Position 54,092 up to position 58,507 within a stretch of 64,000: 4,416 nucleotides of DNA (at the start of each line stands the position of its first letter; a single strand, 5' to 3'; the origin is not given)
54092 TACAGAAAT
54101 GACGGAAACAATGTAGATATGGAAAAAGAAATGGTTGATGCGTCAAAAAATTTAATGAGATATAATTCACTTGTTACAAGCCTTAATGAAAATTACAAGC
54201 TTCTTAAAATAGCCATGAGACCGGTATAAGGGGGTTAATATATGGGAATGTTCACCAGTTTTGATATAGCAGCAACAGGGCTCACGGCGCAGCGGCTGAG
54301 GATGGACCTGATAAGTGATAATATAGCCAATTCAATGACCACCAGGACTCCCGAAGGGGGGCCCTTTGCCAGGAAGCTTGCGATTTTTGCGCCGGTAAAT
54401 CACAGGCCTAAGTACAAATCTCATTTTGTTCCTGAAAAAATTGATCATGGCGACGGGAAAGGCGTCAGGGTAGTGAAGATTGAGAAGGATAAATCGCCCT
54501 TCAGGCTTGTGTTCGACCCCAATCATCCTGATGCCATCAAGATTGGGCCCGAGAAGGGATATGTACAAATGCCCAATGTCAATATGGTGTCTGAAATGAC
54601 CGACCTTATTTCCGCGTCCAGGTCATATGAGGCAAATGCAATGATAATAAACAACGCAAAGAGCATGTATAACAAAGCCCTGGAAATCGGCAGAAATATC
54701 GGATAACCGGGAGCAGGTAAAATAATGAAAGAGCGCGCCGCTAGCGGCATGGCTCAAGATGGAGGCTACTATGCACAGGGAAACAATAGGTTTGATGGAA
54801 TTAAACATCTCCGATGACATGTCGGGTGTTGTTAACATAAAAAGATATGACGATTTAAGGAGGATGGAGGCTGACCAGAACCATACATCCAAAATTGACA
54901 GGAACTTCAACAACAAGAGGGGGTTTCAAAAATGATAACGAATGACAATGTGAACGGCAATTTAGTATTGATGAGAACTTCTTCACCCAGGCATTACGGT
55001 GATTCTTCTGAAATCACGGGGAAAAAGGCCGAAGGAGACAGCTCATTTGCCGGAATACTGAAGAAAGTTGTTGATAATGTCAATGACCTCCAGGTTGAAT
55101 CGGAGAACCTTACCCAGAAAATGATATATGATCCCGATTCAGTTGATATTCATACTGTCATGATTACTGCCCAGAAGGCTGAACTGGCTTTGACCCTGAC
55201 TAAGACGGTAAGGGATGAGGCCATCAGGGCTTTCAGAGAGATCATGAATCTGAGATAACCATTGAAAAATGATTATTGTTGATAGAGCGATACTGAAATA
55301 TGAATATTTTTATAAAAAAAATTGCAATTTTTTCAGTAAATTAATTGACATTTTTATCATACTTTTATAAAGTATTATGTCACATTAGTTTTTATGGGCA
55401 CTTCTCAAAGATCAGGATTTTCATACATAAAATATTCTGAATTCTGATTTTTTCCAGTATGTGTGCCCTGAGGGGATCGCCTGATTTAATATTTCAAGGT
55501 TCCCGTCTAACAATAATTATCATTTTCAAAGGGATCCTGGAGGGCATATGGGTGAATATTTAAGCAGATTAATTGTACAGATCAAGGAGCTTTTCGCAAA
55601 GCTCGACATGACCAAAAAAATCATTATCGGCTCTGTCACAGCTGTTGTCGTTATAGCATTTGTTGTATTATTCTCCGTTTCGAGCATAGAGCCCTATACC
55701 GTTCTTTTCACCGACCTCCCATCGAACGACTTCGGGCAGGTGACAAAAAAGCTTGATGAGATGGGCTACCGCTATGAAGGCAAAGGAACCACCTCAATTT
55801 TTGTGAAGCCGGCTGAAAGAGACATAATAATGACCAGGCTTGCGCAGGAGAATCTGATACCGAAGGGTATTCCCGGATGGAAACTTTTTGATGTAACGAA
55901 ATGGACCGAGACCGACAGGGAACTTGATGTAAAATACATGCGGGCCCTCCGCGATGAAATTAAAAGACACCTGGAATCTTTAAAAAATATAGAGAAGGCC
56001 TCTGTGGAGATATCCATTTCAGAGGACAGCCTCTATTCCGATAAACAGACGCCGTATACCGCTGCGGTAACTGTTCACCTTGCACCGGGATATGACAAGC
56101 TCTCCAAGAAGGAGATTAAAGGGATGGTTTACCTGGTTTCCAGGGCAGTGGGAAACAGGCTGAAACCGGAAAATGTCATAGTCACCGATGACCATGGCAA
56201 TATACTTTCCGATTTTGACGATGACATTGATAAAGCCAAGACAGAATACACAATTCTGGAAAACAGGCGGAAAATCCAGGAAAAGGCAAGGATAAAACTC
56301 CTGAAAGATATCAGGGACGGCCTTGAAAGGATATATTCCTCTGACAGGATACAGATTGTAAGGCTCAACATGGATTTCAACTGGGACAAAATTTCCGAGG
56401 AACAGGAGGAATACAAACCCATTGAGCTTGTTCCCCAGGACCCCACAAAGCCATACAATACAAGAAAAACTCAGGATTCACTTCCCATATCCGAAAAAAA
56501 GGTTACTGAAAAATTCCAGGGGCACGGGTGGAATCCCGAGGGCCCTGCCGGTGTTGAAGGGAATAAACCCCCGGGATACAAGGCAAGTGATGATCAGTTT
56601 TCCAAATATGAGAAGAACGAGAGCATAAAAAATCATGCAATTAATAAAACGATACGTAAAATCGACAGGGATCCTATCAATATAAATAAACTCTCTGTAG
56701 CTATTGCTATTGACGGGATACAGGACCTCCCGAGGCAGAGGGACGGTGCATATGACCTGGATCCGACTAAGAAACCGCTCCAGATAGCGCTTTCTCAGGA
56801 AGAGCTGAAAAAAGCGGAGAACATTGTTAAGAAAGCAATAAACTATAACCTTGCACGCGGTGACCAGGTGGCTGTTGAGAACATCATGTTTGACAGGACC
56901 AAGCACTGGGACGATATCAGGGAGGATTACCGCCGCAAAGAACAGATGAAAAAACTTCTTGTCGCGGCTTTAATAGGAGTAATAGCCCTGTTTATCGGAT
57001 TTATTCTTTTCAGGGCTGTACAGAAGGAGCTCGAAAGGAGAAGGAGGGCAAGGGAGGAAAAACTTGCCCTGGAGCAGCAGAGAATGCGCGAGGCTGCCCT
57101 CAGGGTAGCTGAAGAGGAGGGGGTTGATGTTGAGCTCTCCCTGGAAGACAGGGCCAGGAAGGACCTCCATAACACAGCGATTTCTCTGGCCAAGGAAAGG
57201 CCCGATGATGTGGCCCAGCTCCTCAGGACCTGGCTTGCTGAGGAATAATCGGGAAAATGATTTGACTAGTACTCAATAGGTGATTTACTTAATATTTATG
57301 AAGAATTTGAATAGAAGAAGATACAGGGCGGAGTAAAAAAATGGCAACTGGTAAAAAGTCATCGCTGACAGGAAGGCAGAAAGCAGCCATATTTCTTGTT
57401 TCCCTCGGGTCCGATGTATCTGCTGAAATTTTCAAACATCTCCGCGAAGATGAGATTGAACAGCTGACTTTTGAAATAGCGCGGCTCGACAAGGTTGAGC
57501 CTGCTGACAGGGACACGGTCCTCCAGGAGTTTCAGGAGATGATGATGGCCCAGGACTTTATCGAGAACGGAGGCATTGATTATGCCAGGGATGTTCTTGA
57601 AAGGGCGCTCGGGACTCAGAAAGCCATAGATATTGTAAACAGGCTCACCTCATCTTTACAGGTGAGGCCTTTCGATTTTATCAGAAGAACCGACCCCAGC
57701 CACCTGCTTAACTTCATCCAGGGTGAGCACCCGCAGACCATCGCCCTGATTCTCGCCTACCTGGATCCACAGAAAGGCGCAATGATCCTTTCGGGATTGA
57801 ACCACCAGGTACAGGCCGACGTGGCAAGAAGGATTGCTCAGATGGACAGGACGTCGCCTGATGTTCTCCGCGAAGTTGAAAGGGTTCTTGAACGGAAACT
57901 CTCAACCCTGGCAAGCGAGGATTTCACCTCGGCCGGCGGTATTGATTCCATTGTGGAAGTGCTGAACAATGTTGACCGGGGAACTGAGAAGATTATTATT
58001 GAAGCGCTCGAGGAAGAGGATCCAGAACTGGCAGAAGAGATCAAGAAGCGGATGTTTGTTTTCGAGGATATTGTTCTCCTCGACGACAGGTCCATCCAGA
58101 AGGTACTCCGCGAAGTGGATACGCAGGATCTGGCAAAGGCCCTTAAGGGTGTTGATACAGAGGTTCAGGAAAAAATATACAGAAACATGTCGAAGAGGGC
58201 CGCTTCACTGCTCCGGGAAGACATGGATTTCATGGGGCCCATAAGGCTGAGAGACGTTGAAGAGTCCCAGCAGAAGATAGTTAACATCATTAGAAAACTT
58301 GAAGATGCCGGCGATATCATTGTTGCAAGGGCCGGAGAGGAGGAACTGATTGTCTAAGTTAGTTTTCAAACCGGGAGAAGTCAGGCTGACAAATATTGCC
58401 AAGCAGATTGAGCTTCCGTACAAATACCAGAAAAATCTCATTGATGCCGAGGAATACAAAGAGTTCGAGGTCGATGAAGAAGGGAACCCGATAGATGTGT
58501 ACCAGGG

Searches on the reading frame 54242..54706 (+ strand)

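Call 67: search_protein_families(library=pfam, proteins=[window:54242-54706:+], max_evalue=0.000001)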
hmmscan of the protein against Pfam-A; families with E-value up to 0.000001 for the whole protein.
window:54242-54706:+ (154 aa): 1 family
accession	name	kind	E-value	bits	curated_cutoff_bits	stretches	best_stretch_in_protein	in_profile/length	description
PF06429.18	Flg_bbr_C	-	1.3e-14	53.9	23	1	105-148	2-45/46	Flagellar basal body rod FlgEFG protein C-terminal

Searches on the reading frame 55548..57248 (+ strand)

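Call 67: search_protein_families(library=pfam, proteins=[window:55548-57248:+], max_evalue=0.000001)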
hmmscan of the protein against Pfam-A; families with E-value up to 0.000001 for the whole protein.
window:55548-57248:+ (566 aa): 2 families
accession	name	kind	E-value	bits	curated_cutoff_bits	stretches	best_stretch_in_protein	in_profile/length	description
PF01514.23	YscJ_FliF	-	2.8e-41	141.8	24.4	1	49-221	5-178/179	Secretory protein of YscJ/FliF family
PF08345.17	YscJ_FliF_C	-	3e-30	106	23.8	1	259-448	1-147/147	Flagellar M-ring protein C-terminal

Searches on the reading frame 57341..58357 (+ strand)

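Call 67: search_protein_families(library=pfam, proteins=[window:57341-58357:+], max_evalue=0.000001)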
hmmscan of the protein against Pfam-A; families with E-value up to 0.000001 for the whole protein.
window:57341-58357:+ (338 aa): 4 families
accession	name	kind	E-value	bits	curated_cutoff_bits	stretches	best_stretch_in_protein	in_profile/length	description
PF01706.21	FliG_C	-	4e-48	162.6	23.3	1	221-327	1-107/108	FliG C-terminal domain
PF14842.11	FliG_N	-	5.9e-46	155.8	25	2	9-111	2-104/104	FliG N-terminal domain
PF14841.11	FliG_M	-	6.5e-38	129.3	25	1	119-193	1-75/76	FliG middle domain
PF03448.22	MgtE_N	-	1.9e-09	38.4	25.9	0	204-293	6-95/102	MgtE intracellular N domain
